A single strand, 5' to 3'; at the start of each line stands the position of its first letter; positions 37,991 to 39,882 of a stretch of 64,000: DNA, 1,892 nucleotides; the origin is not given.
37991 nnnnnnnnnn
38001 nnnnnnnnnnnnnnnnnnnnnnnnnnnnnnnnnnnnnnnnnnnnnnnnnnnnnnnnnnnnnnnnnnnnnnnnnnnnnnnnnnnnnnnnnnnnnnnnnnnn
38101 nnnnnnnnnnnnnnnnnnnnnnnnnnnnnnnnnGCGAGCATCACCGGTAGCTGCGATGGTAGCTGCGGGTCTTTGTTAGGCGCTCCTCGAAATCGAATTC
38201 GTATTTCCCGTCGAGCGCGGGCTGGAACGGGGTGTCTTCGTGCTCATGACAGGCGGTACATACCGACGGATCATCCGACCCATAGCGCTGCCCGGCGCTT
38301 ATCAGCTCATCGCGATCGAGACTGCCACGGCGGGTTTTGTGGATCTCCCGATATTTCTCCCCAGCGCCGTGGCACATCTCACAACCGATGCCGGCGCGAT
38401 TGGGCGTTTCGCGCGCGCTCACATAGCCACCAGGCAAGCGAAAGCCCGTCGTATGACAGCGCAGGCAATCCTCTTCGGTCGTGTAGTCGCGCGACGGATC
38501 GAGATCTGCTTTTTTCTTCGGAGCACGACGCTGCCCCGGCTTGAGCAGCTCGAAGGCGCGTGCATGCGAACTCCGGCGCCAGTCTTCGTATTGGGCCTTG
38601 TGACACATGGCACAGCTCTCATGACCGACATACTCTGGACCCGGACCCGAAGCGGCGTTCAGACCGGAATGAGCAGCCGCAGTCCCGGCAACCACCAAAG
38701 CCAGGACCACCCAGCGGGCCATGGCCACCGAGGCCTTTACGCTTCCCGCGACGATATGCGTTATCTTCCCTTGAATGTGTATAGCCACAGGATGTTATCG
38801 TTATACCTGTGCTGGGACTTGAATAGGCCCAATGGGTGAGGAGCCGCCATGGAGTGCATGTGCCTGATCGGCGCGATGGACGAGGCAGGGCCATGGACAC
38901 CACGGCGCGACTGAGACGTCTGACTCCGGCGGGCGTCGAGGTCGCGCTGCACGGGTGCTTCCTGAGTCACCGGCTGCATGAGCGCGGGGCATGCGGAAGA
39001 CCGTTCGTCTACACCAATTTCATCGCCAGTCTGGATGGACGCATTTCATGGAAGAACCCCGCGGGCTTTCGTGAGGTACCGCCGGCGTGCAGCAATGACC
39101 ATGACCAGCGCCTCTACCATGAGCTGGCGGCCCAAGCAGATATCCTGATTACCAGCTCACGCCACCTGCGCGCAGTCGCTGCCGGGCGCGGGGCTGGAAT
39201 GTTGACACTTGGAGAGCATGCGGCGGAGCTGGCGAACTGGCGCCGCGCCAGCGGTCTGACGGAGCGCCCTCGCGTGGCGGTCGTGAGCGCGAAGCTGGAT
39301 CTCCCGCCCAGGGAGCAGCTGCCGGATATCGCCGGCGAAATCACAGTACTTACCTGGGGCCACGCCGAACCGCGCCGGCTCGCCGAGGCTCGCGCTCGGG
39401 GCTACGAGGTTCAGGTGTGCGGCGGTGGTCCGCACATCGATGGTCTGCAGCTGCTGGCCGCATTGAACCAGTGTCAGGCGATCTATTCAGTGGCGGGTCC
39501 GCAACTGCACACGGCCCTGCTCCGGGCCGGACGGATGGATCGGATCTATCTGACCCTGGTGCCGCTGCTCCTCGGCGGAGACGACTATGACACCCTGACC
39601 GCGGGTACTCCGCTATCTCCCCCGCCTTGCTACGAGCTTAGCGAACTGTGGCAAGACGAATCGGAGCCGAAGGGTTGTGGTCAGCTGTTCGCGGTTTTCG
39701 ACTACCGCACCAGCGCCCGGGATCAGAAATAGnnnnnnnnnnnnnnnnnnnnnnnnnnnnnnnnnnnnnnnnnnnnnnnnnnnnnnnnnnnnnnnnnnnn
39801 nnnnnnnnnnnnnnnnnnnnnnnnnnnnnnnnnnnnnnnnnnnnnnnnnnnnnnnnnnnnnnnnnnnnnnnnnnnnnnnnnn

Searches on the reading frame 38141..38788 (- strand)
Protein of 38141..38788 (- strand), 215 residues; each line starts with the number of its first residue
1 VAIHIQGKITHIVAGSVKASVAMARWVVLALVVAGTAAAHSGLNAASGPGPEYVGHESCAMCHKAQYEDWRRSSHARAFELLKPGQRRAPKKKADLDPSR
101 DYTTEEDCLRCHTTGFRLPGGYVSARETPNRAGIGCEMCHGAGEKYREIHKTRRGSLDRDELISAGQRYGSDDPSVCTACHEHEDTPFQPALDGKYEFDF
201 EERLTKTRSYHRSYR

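Call 3: search_protein_families(library=ncbifam, proteins=[window:38141-38788:-], max_evalue=0.01)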
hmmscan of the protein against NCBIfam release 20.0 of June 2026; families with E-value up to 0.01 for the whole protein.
window:38141-38788:- (215 aa): 10 families
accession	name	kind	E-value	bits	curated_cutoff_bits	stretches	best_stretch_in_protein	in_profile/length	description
NF043010.1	Cyt554_Nsmonas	equivalog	1.4e-39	135.9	400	1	25-215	3-206/238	cytochrome c-550 CycA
NF041198.1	UshA_like_PCGU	equivalog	2.6e-18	65.9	275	1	51-185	403-512/519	UshA-like (seleno)protein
NF041028.1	decahem_GSU2203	exception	1.1e-10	41.2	325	2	98-185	29-112/317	GSU2203 family decaheme c-type cytochrome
TIGR03507.1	decahem_SO1788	subfamily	1.7e-05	23.5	209.3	1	135-185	578-628/672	OmcA/MtrC family decaheme c-type cytochrome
TIGR03153.1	cytochr_NrfH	equivalog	3.9e-05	23.7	134.2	0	56-78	28-52/138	cytochrome c nitrite reductase small subunit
TIGR03508.1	decahem_SO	subfamily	5.9e-05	22.7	192.2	1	106-184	3-80/258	DmsE family decaheme c-type cytochrome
NF008659.0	PRK11659.1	equivalog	0.00033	20.4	184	1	89-185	32-121/188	cytochrome c nitrite reductase pentaheme subunit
NF052246.1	SorB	equivalog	0.00081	19.4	93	0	87-114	6-34/80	SorB family sulfite dehydrogenase c-type cytochrome subunit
TIGR04257.1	nanowire_3heme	domain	0.0018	18.4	40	0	104-143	22-61/75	c(7)-type cytochrome triheme domain-containing protein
NF040886.1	cyt_C_like_Sec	equivalog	0.008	14.8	250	1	57-79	46-68/423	multiheme c-type cytochrome (seleno)protein ExtKL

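Call 4: search_protein_families(library=pfam, proteins=[window:38141-38788:-], max_evalue=0.01)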
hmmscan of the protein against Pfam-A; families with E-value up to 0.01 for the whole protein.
window:38141-38788:- (215 aa): 6 families
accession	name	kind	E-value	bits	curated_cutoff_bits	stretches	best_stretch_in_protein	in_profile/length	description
PF13435.11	Cytochrome_C554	-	8.2e-27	94.4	20.8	1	58-141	1-84/84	Cytochrome c554 and c-prime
PF14522.11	Cytochrome_C7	-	1.6e-06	28.3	24.8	0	125-182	33-67/67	Cytochrome c7 and related cytochrome c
PF22113.1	Mtrc-MtrF_II-IV_dom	-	1.5e-05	25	30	0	134-185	82-131/176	Outer membrane cytochrome MtrC/MtrF-like, domains II/IV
PF09699.15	Paired_CXXCH_1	-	0.0024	18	20.6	0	177-185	9-17/41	Doubled CXXCH motif (Paired_CXXCH_1)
PF03264.19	Cytochrom_NNT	-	0.0025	18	24.1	0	25-77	5-59/174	NapC/NirT cytochrome c family, N-terminal region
PF14537.11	Cytochrom_c3_2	-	0.005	17.7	25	0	107-183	8-66/79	Cytochrome c3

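Call 71: search_solved_structures(query=window:38141-38722:-, max_evalue=1, show_alignments=2)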
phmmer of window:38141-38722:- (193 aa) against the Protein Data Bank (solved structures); distinct sequences matched with E-value up to 1: 4.
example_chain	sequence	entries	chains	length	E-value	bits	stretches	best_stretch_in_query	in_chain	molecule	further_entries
1bvb_A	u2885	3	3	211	2e-32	115.9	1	31-193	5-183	CYTOCHROME C-554 | CYTOCHROME C554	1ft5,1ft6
6i5b_A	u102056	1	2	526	5.2e-08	36.2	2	25-57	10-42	Uncharacterized protein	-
4rkm_A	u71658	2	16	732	6.2e-06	29.4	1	30-70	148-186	MccA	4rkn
5ze8_A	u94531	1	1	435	0.036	17.1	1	7-78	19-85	cytochrome c552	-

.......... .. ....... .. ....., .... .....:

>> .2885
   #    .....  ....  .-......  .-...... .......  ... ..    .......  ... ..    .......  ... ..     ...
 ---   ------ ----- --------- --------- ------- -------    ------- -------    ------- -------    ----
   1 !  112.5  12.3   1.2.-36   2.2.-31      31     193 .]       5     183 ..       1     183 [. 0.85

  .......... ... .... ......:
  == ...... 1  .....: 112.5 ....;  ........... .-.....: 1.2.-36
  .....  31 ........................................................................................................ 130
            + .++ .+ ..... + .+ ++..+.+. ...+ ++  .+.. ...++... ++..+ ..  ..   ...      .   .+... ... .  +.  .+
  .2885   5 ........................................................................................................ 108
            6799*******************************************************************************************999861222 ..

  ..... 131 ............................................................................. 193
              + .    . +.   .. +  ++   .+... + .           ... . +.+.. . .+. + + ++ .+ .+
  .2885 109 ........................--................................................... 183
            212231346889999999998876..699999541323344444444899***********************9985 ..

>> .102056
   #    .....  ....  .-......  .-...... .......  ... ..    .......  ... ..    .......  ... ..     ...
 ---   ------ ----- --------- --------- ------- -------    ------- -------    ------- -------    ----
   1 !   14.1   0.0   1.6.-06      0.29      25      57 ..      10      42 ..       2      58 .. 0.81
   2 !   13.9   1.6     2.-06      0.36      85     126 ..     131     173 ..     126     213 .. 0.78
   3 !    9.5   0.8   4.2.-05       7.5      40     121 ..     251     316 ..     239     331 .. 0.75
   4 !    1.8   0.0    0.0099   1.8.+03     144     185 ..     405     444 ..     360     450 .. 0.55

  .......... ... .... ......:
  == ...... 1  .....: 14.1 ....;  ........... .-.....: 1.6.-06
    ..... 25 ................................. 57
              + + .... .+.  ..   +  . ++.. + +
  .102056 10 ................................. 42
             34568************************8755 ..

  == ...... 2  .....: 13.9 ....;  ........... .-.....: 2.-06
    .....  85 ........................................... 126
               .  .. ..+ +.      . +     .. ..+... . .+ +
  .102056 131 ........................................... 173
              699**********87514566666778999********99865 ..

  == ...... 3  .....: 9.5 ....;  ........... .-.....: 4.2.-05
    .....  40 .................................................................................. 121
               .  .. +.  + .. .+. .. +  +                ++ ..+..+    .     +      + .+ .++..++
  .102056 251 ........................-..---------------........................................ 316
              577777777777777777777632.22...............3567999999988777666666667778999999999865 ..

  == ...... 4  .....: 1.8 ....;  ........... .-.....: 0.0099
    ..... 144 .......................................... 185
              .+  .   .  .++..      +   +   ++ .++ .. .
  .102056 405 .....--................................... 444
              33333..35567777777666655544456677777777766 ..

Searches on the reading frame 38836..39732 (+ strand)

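Call 23: search_protein_families(library=pfam, proteins=[window:38836-39732:+], max_evalue=0.00001)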
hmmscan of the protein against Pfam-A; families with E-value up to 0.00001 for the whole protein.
window:38836-39732:+ (298 aa): 1 family
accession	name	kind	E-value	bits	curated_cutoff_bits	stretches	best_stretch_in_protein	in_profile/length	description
PF01872.23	RibD_C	-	1.1e-17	64.9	24.1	1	56-261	1-179/197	RibD C-terminal domain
